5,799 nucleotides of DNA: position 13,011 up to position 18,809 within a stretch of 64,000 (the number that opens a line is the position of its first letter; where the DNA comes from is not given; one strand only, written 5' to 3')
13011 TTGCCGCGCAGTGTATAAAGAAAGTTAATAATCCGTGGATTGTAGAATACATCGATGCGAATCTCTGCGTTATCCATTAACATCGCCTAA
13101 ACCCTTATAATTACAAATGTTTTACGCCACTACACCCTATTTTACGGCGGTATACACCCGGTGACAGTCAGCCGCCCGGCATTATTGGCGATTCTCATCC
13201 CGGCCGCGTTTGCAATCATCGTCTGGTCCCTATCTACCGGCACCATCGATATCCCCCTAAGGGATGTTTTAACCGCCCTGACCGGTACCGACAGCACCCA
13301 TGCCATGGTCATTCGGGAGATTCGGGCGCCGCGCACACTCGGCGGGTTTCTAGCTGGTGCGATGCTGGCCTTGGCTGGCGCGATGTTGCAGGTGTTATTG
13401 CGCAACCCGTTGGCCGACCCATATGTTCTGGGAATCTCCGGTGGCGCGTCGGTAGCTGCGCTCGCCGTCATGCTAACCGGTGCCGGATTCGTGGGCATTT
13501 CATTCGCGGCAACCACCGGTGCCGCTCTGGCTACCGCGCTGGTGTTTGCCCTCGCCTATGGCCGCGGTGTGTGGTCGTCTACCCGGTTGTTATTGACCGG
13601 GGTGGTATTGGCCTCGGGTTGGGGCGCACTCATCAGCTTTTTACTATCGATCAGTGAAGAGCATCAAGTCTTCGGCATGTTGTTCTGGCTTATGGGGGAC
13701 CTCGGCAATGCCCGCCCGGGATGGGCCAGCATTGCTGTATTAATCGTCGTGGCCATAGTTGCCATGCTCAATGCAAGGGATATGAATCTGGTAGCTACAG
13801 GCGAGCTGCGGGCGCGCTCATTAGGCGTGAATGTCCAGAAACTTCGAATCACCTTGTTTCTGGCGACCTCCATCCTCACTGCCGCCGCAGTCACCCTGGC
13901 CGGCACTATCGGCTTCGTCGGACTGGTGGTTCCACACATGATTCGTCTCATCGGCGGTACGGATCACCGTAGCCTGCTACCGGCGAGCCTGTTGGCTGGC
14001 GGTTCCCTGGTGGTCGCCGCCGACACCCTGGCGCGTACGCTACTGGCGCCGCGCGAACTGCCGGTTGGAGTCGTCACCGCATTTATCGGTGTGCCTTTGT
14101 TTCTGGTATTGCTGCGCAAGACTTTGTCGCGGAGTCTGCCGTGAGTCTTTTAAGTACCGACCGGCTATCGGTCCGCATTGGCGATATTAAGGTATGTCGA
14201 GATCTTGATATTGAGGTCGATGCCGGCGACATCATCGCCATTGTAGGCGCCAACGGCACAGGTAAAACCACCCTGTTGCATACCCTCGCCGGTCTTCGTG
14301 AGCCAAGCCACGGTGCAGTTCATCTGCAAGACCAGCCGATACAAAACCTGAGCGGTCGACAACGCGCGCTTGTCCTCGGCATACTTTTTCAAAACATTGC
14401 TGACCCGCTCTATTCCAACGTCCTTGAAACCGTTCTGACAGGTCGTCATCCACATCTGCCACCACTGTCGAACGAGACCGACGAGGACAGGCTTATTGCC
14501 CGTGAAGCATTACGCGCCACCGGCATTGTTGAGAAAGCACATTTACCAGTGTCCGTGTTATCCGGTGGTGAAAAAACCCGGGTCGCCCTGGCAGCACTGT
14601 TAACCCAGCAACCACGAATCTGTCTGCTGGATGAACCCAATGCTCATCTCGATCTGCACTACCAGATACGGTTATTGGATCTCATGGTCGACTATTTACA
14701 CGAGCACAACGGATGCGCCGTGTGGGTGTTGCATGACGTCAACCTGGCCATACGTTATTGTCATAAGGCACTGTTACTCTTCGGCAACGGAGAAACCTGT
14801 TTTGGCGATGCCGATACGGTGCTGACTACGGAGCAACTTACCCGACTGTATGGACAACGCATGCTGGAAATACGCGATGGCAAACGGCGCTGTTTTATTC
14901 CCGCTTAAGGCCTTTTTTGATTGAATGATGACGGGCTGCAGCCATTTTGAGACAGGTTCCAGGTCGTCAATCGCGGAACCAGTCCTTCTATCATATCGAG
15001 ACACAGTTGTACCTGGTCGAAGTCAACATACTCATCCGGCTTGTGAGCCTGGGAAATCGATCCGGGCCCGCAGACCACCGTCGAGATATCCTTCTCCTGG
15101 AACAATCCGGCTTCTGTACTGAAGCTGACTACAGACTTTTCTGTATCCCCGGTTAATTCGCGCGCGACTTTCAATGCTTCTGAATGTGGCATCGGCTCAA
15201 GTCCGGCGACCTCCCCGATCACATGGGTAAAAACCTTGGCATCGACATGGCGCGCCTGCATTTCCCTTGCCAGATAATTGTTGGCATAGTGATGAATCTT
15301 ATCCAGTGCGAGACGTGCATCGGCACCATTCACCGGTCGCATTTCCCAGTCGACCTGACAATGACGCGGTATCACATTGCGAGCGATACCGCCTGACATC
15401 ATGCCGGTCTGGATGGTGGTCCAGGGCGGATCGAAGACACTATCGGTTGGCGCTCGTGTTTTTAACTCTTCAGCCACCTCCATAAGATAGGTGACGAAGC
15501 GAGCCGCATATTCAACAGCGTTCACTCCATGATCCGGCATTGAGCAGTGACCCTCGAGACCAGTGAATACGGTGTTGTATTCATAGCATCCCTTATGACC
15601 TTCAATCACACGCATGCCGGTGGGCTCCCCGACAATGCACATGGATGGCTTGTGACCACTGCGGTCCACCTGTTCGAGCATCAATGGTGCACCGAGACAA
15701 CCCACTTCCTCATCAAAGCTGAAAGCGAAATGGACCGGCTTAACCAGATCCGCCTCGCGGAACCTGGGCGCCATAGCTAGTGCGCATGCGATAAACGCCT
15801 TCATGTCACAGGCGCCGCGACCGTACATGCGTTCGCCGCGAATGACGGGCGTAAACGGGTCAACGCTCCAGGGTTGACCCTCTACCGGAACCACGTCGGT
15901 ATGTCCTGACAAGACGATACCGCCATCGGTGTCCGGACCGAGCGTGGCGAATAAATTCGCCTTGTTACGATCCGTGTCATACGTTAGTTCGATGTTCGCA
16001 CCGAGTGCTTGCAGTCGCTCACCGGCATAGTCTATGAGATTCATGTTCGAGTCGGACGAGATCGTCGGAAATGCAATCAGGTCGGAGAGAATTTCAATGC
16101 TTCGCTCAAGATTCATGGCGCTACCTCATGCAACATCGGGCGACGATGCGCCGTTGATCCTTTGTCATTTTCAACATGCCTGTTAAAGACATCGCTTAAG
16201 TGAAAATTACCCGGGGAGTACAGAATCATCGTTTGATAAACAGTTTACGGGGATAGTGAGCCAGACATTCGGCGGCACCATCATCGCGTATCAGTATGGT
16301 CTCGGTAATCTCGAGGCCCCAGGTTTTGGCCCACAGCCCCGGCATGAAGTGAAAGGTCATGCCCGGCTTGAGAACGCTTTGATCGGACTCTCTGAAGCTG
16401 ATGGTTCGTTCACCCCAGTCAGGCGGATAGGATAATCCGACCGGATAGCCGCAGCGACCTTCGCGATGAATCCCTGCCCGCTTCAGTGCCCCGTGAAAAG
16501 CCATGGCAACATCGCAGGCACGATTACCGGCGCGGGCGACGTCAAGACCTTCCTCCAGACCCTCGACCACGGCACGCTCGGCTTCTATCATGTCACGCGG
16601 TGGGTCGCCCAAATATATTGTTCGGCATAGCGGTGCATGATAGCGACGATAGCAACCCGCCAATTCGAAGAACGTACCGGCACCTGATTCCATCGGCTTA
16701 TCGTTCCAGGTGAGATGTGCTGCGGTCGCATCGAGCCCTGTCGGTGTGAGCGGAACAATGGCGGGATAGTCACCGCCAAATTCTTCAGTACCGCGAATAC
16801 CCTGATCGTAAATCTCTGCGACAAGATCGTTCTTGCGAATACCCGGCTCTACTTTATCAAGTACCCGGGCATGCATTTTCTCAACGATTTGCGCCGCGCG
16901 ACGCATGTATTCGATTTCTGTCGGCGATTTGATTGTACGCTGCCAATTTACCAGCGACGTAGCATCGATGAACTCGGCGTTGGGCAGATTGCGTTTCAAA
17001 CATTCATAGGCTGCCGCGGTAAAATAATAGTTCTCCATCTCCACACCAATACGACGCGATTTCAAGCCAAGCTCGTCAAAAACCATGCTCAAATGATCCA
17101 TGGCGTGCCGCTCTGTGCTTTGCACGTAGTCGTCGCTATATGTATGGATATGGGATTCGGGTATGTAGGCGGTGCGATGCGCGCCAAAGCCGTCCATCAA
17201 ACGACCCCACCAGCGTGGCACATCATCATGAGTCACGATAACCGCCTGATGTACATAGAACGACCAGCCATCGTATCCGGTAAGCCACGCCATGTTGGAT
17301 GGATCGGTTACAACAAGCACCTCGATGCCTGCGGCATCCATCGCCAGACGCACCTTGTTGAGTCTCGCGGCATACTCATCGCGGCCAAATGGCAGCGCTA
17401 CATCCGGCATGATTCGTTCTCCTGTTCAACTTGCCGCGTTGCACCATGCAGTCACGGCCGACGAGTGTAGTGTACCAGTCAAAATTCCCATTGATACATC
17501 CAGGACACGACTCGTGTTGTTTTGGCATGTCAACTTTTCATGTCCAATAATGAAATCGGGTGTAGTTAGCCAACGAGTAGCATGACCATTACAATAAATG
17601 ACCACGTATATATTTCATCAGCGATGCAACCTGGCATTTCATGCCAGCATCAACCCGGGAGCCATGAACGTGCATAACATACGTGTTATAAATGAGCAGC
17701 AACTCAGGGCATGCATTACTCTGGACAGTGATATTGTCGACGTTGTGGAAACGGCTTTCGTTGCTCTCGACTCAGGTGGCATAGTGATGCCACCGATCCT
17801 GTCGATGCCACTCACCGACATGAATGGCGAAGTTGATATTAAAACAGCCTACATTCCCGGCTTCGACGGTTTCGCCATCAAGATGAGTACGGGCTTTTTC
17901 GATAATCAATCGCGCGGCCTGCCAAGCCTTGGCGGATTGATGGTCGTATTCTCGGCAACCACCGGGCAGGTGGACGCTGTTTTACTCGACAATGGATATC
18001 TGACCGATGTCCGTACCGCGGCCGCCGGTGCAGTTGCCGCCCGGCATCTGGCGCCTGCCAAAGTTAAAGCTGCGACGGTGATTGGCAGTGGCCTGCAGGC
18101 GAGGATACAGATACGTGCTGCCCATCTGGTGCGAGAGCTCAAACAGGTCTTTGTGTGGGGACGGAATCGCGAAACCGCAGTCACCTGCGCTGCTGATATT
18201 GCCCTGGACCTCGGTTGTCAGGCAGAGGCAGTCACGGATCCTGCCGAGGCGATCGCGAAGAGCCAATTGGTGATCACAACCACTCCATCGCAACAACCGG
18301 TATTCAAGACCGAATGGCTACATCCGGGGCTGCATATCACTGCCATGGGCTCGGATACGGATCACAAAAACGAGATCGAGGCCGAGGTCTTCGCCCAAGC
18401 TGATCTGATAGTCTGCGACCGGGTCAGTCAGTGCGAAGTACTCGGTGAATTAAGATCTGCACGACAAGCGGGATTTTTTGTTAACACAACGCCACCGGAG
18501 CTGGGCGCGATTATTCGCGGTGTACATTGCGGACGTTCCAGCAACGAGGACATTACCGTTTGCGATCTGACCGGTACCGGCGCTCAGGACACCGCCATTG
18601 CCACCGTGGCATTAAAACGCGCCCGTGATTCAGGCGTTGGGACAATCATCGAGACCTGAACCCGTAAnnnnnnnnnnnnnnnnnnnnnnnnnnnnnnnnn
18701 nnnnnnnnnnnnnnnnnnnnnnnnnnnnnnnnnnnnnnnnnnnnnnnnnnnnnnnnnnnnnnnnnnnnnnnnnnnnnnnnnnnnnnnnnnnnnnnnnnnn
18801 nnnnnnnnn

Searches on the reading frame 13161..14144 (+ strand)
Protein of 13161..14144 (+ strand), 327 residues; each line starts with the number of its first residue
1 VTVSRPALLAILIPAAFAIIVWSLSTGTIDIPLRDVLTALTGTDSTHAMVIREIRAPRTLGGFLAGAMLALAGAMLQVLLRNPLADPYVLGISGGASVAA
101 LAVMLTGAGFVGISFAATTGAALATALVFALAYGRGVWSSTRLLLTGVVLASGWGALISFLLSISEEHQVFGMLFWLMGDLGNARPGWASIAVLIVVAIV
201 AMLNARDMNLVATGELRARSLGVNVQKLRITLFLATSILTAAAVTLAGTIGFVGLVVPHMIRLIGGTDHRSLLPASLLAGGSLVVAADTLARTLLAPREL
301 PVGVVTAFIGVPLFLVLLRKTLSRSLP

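Call 35: search_protein_families(library=pfam, max_evalue=0.000001, proteins=[window:13161-14144:+])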
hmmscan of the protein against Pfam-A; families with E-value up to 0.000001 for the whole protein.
window:13161-14144:+ (327 aa): 1 family
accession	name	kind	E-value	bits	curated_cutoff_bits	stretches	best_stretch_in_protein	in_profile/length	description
PF01032.23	FecCD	-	5.1e-88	295.5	26.5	1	18-320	4-311/311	FecCD transport family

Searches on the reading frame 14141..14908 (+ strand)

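Call 35: search_protein_families(library=pfam, max_evalue=0.000001, proteins=[window:14141-14908:+])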
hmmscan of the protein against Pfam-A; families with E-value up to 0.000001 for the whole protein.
window:14141-14908:+ (255 aa): 3 families
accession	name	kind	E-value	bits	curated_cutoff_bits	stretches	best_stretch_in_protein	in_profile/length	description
PF00005.33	ABC_tran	-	4.6e-27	95.7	25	1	20-167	2-136/137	ABC transporter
PF13304.12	AAA_21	-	3.8e-09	37.5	27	0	31-63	1-26/304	AAA domain, putative AbiEii toxin, Type IV TA system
PF02463.25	SMC_N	-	6.8e-08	32.6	40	0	129-182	126-183/220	RecF/RecN/SMC N terminal domain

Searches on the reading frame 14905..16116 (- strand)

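Call 35: search_protein_families(library=pfam, max_evalue=0.000001, proteins=[window:14905-16116:-])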
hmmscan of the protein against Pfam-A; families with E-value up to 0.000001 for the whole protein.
window:14905-16116:- (403 aa): 2 families
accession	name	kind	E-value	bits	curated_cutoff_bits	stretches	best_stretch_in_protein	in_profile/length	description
PF01546.33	Peptidase_M20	-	9.4e-34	117.6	24.6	1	69-380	2-204/206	Peptidase family M20/M25/M40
PF07687.19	M20_dimer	-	2.5e-17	63.2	21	1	173-283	2-104/107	Peptidase dimerisation domain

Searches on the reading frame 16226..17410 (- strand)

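Call 35: search_protein_families(library=pfam, max_evalue=0.000001, proteins=[window:16226-17410:-])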
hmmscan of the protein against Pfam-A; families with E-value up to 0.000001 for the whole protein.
window:16226-17410:- (394 aa): 2 families
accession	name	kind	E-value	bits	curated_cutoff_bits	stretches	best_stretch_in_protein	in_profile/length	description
PF00557.29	Peptidase_M24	-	1.1e-33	117.2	23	1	167-375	1-207/208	Metallopeptidase family M24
PF01321.24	Creatinase_N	-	2.4e-17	64.1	22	1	16-160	1-128/128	Creatinase/Prolidase N-terminal domain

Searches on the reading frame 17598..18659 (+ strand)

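Call 35: search_protein_families(library=pfam, max_evalue=0.000001, proteins=[window:17598-18659:+])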
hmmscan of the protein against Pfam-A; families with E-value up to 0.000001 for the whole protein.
window:17598-18659:+ (353 aa): 1 family
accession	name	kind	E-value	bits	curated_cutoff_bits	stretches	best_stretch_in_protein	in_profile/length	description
PF02423.21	OCD_Mu_crystall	-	5.8e-58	196.8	24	1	41-344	16-312/314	Ornithine cyclodeaminase/mu-crystallin family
